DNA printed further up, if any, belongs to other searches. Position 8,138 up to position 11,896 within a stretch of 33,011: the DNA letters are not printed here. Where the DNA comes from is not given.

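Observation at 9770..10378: Complete histidine-phosphatase (PGAM-like) domain inserted inside isoleucyl-tRNA synthetase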

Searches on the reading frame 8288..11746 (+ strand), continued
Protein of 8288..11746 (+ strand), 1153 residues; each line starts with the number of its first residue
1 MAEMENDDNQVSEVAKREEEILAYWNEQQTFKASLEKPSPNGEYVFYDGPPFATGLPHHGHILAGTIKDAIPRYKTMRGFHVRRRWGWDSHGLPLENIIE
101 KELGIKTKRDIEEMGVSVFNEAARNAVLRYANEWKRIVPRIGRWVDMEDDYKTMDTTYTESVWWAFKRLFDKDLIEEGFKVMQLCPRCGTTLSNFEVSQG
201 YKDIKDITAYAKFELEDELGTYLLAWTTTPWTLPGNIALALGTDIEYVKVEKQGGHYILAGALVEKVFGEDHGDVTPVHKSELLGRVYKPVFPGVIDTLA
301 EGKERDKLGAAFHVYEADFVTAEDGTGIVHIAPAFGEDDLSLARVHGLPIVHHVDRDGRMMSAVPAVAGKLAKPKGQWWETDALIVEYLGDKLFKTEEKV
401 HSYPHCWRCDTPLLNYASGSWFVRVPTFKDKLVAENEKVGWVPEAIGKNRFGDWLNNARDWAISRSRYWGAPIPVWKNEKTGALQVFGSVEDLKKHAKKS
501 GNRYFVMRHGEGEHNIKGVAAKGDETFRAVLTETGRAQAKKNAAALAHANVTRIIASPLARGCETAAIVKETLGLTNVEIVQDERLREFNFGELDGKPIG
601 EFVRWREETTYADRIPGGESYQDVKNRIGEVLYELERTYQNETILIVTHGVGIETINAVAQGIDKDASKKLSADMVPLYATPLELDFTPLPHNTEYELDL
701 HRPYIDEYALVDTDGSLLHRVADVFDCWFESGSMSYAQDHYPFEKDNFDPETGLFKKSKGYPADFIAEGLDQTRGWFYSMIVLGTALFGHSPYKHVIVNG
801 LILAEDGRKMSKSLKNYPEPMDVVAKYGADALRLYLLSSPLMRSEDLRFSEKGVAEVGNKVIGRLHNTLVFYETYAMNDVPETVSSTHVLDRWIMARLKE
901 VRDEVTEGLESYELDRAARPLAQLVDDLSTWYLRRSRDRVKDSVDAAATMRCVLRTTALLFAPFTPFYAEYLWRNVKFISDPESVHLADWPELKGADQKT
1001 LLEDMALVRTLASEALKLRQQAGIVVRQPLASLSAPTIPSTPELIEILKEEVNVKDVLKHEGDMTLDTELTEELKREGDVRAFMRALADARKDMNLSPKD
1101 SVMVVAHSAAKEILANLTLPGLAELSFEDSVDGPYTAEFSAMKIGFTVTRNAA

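Call 11: search_solved_structures(query=window:8288-11746:+, max_evalue=1e-10, show_alignments=2)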
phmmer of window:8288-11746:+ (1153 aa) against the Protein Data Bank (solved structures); distinct sequences matched with E-value up to 1e-10: 46.
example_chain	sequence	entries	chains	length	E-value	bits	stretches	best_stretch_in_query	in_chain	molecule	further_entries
1ile_A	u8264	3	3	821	1.1e-202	679.1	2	15-499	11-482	ISOLEUCYL-TRNA SYNTHETASE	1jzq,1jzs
9w01_B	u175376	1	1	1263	5.9e-200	670.1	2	16-495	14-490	Isoleucine--tRNA ligase, cytoplasmic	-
9wqs_A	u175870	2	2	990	7.2e-199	666.5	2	13-495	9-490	Isoleucine--tRNA ligase, cytoplasmic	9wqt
7d5c_A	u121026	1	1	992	7.2e-199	666.5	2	13-495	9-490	Isoleucine--tRNA ligase, cytoplasmic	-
6ldk_A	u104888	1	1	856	1.3e-198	665.6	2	14-495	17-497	Isoleucine--tRNA ligase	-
8wnd_A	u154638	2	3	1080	2.4e-198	664.7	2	13-495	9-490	isoleucine--tRNA ligase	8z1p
8c8u_A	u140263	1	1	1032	1.3e-196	659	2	15-498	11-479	Isoleucine--tRNA ligase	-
8c8v_A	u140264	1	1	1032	2.6e-196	658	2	15-498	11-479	Isoleucine--tRNA ligase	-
8c9d_A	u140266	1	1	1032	7.9e-195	653.1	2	15-498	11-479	Isoleucine--tRNA ligase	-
8c8w_A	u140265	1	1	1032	1.2e-193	649.1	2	15-498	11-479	Isoleucine--tRNA ligase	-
8c9e_A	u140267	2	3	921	7.6e-88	298.8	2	15-503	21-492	Isoleucine--tRNA ligase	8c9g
8c9f_A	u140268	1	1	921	1.9e-85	290.9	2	15-503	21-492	Isoleucine--tRNA ligase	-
1ffy_A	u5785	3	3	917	4.5e-85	289.6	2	16-483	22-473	ISOLEUCYL-TRNA SYNTHETASE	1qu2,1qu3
8wnf_A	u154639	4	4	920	7.2e-76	259.1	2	16-482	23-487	Isoleucine--tRNA ligase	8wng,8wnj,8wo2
8wni_A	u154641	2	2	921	7.2e-76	259.1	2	16-482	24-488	Isoleucine--tRNA ligase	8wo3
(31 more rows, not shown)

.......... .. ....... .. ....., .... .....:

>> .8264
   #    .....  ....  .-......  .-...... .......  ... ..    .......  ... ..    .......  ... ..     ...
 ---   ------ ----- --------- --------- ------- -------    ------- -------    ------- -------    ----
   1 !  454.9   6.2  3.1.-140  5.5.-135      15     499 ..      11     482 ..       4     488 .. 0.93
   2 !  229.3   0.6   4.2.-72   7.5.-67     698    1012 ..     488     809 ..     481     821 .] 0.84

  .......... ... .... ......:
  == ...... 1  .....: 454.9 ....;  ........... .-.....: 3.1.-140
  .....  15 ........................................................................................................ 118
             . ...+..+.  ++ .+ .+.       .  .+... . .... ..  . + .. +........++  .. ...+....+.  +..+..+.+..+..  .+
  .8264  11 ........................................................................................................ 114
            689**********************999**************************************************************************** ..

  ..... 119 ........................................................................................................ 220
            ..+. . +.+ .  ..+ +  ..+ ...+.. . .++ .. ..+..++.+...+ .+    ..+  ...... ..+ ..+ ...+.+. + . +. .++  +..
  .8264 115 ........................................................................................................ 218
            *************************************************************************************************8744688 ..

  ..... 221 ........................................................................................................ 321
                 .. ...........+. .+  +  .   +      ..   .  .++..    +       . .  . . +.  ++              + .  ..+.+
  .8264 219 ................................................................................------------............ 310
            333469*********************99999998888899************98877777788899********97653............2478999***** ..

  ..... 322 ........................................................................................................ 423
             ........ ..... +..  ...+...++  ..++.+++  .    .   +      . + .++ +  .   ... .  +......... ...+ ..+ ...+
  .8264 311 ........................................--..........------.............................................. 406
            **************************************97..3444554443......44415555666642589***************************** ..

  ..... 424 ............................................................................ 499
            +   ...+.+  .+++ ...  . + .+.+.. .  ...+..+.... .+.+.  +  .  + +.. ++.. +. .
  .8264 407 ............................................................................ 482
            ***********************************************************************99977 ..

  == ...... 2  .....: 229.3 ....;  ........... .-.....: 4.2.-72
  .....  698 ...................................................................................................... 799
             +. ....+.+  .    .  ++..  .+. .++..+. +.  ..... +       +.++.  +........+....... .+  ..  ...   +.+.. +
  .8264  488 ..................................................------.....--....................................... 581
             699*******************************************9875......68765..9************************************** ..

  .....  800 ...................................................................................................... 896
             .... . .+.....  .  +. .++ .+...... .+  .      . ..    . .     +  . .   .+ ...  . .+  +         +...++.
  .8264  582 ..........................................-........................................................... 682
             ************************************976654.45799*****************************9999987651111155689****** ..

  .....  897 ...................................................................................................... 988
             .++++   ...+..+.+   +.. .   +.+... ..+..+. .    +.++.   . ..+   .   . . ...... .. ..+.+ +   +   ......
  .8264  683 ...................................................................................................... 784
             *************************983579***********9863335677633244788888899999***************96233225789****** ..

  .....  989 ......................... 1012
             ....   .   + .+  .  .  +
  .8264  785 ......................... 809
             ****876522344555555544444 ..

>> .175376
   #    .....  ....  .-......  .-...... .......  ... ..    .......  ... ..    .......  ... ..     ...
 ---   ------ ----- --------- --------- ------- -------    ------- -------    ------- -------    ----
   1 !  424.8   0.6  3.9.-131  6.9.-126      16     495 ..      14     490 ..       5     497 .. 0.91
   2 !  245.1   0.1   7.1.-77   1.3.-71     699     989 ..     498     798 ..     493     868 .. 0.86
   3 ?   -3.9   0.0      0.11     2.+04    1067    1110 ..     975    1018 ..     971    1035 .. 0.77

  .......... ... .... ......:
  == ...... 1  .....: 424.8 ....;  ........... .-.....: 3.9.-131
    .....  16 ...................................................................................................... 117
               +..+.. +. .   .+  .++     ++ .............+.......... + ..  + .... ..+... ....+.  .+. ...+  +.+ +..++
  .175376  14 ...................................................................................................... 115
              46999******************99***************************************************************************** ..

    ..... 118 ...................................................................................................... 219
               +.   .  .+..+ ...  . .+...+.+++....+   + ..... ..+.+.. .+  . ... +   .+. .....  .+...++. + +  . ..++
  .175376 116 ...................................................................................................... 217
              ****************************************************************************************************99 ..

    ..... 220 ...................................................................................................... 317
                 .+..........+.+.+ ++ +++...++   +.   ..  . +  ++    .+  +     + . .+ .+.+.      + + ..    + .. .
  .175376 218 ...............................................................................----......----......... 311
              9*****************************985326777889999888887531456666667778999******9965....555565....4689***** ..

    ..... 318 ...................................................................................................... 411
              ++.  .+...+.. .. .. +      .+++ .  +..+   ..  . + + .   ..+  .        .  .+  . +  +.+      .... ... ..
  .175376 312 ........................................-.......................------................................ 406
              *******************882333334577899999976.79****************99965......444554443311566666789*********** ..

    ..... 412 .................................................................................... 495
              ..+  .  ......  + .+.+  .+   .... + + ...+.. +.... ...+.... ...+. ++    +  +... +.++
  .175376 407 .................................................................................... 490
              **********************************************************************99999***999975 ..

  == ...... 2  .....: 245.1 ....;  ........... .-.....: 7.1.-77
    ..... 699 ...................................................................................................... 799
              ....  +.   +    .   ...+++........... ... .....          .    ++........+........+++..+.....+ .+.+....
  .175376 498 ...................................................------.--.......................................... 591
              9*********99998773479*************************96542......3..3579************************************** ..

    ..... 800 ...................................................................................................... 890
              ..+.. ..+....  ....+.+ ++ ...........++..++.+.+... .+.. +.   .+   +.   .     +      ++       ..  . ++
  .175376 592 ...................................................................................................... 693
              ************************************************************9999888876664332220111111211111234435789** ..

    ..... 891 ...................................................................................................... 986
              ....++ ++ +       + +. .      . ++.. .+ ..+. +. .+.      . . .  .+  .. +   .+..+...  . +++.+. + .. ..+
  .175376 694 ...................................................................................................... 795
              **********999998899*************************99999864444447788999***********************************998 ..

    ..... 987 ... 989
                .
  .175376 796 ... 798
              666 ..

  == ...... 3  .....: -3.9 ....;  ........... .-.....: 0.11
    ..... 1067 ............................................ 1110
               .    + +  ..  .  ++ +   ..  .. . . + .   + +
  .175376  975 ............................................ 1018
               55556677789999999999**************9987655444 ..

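Call 20: find_related_loci(query=A1, collection=genome_contigs, flank=3000)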
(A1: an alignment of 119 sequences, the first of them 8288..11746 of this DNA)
Query A1 (1153 aa) in genome_contigs; peptide patterns used: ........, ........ (x = any residue, [..] = any of these).
600 stretches matched a pattern (row limit reached: there are more); 600 encode a relative of the query (tblastn E <= 1e-3); the best 80 are kept; 80 distinct loci.
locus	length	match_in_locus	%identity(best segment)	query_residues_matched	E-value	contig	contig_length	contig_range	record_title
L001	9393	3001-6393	51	4-1140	0e+0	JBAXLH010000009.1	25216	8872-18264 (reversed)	MAG: bacterium isolate ELA422 MAG422_9, whole genome shotgun sequence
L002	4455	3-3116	50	77-1104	0e+0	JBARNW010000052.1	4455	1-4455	MAG: Minisyncoccia bacterium isolate MFD12107_ilm_asm_bin28 k127_70586, whole genome shotgun sequence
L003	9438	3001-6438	51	10-1127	0e+0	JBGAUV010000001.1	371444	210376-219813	MAG: Candidatus Paceibacteria bacterium isolate MAG_MBR_H10.111 MBRH10-111_opera_contig_99, whole genome shotgun sequenc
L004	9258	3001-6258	41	9-1064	0e+0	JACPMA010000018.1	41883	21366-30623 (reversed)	MAG: Candidatus Peregrinibacteria bacterium isolate NC_groundwater_535_Ag_S-0.1um_45_10 S35_SO-1_scaffold_575138, whole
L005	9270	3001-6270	40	7-1117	0e+0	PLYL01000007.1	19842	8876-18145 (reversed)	MAG: Candidatus Yanofskybacteria bacterium isolate palsa_1334 73.20120700_P3D.271_contig_7055, whole genome shotgun sequ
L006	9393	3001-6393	39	1-1113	0e+0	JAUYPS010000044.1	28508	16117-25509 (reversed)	MAG: bacterium isolate C4_metabat.bin.47 C4_k141_172349, whole genome shotgun sequence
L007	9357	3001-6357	42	1-1125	0e+0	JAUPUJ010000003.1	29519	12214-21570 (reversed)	MAG: Patescibacteria group bacterium isolate erpe_2018_sw_18hr_WHONDRS-SW48-000091_A_bin.51 scaffold_335, whole genome s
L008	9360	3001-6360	43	7-1111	0e+0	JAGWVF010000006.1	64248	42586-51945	MAG: Patescibacteria group bacterium isolate REEB413 contig-150_313, whole genome shotgun sequence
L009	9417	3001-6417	40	18-1118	0e+0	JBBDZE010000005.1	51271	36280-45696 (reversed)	MAG: Candidatus Spechtbacterales bacterium isolate LejiaD_54_15 Lejia_D_1157_length_51271_cov_9, whole genome shotgun se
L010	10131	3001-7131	45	18-1102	0e+0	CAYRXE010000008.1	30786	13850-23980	MAG TPA_asm: uncultured Candidatus Peribacteria bacterium isolate SRP342105_co2_246 genome assembly, contig: NODE_1478_l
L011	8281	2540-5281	51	8-1105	2e-162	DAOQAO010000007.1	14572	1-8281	MAG TPA_asm: bacterium isolate AMR_MDS_1260 NODE_4492_length_14572_cov_4.254047, whole genome shotgun sequence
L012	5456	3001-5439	36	18-851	1e-151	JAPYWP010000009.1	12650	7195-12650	MAG: Candidatus Paceibacterota bacterium isolate RSWP11 scaffold_821_c1, whole genome shotgun sequence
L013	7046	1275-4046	48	1-1124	5e-151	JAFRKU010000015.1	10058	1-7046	Bacterium isolate RGIG2560 Goat_Jejunum.Co__c182443, whole genome shotgun sequence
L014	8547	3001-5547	51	18-1057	1e-149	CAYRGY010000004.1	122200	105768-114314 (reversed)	MAG TPA_asm: uncultured Candidatus Peribacteria bacterium isolate SRP141376_co5_381 genome assembly, contig: NODE_261_le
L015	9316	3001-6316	49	9-1112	8e-151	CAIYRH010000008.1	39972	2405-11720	Candidatus Staskawiczbacteria bacterium isolate AlinenLipids_bin-9095 genome assembly, contig: bin-9095:08/18, whole gen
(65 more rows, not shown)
